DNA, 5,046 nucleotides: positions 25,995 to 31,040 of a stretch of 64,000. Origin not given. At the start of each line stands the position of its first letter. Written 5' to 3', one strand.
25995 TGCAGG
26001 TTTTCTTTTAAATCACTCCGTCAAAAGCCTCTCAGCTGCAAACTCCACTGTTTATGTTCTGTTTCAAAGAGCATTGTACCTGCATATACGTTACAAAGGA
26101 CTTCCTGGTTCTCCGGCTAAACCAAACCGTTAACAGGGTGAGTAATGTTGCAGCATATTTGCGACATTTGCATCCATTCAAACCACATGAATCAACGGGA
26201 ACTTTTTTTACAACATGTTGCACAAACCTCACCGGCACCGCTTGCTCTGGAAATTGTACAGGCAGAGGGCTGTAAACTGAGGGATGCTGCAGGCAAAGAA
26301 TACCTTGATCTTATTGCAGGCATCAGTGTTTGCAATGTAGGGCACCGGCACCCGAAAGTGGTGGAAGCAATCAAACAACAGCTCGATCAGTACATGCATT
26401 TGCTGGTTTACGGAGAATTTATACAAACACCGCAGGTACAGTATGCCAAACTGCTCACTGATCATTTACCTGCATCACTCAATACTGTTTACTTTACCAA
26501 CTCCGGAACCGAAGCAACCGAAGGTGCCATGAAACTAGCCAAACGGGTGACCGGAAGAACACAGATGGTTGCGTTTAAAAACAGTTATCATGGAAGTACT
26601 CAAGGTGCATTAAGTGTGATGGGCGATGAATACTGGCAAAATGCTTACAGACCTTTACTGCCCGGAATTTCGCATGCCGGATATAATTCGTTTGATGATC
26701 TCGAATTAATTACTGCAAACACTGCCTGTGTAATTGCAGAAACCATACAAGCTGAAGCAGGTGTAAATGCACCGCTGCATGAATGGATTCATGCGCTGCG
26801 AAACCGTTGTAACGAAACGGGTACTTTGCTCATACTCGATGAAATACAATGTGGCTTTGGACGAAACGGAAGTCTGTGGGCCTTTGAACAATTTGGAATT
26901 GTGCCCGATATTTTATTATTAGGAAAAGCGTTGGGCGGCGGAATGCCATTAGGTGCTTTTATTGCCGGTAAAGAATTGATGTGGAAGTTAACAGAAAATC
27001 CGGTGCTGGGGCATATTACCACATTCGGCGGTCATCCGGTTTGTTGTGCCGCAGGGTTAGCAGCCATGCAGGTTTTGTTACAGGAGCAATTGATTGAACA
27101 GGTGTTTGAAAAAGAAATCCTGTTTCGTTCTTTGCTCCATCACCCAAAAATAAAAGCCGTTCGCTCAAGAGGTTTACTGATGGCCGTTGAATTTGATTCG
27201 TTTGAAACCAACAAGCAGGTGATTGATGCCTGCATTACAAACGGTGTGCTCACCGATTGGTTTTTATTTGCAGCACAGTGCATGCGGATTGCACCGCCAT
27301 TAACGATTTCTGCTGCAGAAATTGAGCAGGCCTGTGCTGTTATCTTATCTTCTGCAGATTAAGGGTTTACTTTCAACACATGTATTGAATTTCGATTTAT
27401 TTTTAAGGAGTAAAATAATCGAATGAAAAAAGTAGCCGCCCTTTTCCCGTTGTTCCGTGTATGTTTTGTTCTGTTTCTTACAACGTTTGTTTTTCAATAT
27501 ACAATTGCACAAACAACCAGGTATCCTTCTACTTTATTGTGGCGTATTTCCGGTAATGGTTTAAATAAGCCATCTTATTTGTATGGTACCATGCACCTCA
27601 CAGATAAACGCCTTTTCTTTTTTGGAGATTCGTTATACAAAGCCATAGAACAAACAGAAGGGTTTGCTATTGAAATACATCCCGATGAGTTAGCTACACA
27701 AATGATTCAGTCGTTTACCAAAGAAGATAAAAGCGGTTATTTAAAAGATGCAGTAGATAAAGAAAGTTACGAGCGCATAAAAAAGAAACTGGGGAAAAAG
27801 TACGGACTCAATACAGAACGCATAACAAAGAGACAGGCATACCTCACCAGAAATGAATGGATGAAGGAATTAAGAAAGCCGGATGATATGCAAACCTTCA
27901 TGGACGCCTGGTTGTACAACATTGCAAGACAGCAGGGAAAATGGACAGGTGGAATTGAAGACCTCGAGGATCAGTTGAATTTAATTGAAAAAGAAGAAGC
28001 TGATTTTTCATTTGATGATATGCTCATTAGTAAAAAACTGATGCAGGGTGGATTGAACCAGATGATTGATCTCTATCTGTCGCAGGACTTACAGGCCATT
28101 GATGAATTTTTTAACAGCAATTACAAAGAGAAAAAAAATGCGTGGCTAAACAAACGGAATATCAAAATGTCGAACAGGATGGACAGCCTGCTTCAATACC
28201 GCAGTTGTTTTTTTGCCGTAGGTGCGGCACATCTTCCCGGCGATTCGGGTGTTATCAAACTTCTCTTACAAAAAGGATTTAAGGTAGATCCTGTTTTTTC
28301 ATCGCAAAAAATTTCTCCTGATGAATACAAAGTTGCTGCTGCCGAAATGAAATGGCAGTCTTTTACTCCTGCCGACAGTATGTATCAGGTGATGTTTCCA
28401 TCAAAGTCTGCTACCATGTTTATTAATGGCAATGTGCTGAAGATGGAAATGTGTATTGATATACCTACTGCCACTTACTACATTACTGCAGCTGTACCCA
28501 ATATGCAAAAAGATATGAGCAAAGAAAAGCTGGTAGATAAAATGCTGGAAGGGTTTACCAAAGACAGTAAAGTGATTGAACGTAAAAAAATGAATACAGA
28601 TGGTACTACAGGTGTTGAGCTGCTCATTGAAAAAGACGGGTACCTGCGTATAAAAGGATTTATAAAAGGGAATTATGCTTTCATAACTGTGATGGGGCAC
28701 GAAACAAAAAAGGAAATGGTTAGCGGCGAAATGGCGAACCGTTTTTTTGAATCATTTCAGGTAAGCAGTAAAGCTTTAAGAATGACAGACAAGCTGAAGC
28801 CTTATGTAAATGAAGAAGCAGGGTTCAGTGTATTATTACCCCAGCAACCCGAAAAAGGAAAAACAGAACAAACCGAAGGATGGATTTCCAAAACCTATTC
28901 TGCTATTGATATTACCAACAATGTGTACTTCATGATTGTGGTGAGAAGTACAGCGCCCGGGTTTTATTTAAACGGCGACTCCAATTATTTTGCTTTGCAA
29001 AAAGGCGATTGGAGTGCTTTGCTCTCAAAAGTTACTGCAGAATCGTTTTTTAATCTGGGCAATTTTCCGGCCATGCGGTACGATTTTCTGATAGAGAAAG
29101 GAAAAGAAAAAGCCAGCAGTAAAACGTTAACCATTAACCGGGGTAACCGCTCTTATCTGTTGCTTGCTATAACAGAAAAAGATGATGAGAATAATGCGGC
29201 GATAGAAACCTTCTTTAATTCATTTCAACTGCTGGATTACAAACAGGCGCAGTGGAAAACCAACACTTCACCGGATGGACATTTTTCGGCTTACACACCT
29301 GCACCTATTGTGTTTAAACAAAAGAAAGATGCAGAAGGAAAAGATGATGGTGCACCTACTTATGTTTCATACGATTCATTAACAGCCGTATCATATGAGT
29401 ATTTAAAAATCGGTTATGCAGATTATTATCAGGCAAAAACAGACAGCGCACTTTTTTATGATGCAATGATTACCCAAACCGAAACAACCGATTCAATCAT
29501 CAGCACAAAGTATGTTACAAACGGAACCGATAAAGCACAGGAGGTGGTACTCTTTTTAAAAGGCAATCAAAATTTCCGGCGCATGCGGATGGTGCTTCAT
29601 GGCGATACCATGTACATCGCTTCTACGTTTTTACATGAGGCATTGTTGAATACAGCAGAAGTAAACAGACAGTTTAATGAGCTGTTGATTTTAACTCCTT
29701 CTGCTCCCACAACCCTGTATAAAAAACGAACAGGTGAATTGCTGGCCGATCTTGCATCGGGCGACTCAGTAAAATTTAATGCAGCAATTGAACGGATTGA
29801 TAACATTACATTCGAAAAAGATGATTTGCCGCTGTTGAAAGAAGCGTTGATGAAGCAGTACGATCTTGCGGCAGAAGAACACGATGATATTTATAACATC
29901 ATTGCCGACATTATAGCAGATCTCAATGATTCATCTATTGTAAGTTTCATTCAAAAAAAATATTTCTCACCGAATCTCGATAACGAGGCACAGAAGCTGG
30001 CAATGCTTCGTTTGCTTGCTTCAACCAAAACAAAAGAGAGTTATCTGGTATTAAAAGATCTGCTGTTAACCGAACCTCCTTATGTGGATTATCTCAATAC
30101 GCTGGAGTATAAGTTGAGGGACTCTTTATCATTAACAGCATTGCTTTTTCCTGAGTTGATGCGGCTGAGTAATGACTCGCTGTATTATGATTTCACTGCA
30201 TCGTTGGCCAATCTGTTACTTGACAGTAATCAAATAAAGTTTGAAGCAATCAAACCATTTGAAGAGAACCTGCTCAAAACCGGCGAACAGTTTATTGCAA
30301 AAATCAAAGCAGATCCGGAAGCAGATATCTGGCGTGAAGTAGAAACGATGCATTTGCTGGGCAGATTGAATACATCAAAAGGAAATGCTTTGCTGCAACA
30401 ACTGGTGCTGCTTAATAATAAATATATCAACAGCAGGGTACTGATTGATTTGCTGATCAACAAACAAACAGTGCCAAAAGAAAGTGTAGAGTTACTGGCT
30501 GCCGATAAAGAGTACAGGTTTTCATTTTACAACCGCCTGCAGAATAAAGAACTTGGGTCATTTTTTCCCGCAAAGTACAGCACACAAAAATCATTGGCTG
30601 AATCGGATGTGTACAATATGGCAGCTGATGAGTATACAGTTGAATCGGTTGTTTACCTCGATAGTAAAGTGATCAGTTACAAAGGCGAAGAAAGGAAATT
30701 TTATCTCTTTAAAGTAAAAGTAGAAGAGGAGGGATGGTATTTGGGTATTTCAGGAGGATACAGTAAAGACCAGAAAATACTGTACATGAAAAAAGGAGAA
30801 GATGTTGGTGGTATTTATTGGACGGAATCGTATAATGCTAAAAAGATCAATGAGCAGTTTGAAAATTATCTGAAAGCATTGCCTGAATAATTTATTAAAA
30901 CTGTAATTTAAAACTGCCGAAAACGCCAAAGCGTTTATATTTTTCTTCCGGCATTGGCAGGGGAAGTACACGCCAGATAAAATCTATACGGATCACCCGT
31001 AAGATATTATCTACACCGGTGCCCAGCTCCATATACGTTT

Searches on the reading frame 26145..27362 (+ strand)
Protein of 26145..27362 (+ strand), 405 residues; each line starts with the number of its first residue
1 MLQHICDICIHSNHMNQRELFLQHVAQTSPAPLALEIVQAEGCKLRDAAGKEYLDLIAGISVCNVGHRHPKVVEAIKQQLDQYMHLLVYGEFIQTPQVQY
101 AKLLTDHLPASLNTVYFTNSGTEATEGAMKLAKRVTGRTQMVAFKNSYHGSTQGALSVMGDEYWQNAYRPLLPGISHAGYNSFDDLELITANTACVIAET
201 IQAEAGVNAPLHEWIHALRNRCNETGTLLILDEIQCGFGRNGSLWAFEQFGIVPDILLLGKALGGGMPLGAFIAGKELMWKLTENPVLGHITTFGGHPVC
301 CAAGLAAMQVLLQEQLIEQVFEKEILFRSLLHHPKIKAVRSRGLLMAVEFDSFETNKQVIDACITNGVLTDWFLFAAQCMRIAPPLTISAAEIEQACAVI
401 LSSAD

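Call 42: search_protein_families(library=pfam, proteins=[window:26145-27362:+], max_evalue=0.00001)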
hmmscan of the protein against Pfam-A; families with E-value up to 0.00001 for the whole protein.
window:26145-27362:+ (405 aa): 1 family
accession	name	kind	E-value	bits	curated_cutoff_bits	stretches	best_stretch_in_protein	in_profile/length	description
PF00202.27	Aminotran_3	-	2.6e-95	319.9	30.5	1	32-400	8-399/403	Aminotransferase class-III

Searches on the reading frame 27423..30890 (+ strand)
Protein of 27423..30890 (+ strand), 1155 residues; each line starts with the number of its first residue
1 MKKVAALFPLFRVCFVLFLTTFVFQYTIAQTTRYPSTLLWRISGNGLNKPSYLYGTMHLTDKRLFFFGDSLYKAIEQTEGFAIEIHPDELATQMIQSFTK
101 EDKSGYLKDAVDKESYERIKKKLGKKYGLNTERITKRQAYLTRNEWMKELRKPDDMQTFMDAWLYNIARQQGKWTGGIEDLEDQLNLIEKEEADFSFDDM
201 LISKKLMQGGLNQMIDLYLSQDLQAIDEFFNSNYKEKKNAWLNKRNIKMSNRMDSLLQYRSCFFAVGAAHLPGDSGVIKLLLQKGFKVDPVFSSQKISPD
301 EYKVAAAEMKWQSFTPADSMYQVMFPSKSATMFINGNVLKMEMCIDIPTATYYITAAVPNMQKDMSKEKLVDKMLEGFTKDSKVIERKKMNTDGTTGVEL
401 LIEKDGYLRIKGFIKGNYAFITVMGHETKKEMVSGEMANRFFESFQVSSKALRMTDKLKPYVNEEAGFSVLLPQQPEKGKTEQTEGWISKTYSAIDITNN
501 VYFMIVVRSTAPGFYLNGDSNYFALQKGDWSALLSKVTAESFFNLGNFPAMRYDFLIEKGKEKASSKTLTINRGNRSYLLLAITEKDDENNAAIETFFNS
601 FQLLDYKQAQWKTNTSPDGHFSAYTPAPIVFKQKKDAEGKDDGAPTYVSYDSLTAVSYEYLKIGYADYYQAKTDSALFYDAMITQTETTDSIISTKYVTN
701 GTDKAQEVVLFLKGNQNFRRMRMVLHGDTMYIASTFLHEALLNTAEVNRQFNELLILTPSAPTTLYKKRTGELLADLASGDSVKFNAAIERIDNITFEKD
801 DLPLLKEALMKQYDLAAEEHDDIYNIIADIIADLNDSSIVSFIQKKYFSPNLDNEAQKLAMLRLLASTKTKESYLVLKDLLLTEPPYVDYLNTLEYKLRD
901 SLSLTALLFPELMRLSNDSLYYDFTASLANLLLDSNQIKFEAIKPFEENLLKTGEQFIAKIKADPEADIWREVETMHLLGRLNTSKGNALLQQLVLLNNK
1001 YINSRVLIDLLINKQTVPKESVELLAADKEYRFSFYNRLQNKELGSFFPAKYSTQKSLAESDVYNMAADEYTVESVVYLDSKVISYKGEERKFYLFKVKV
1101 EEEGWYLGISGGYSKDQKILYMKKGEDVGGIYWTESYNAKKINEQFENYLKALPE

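Call 42: search_protein_families(library=pfam, proteins=[window:27423-30890:+], max_evalue=0.00001)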
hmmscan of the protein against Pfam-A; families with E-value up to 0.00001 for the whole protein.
window:27423-30890:+ (1155 aa): 1 family
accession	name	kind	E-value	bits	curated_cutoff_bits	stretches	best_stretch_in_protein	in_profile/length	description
PF01963.22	TraB_PrgY_gumN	-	1.6e-43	149.9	26.8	1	38-289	1-262/263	TraB/PrgY/gumN family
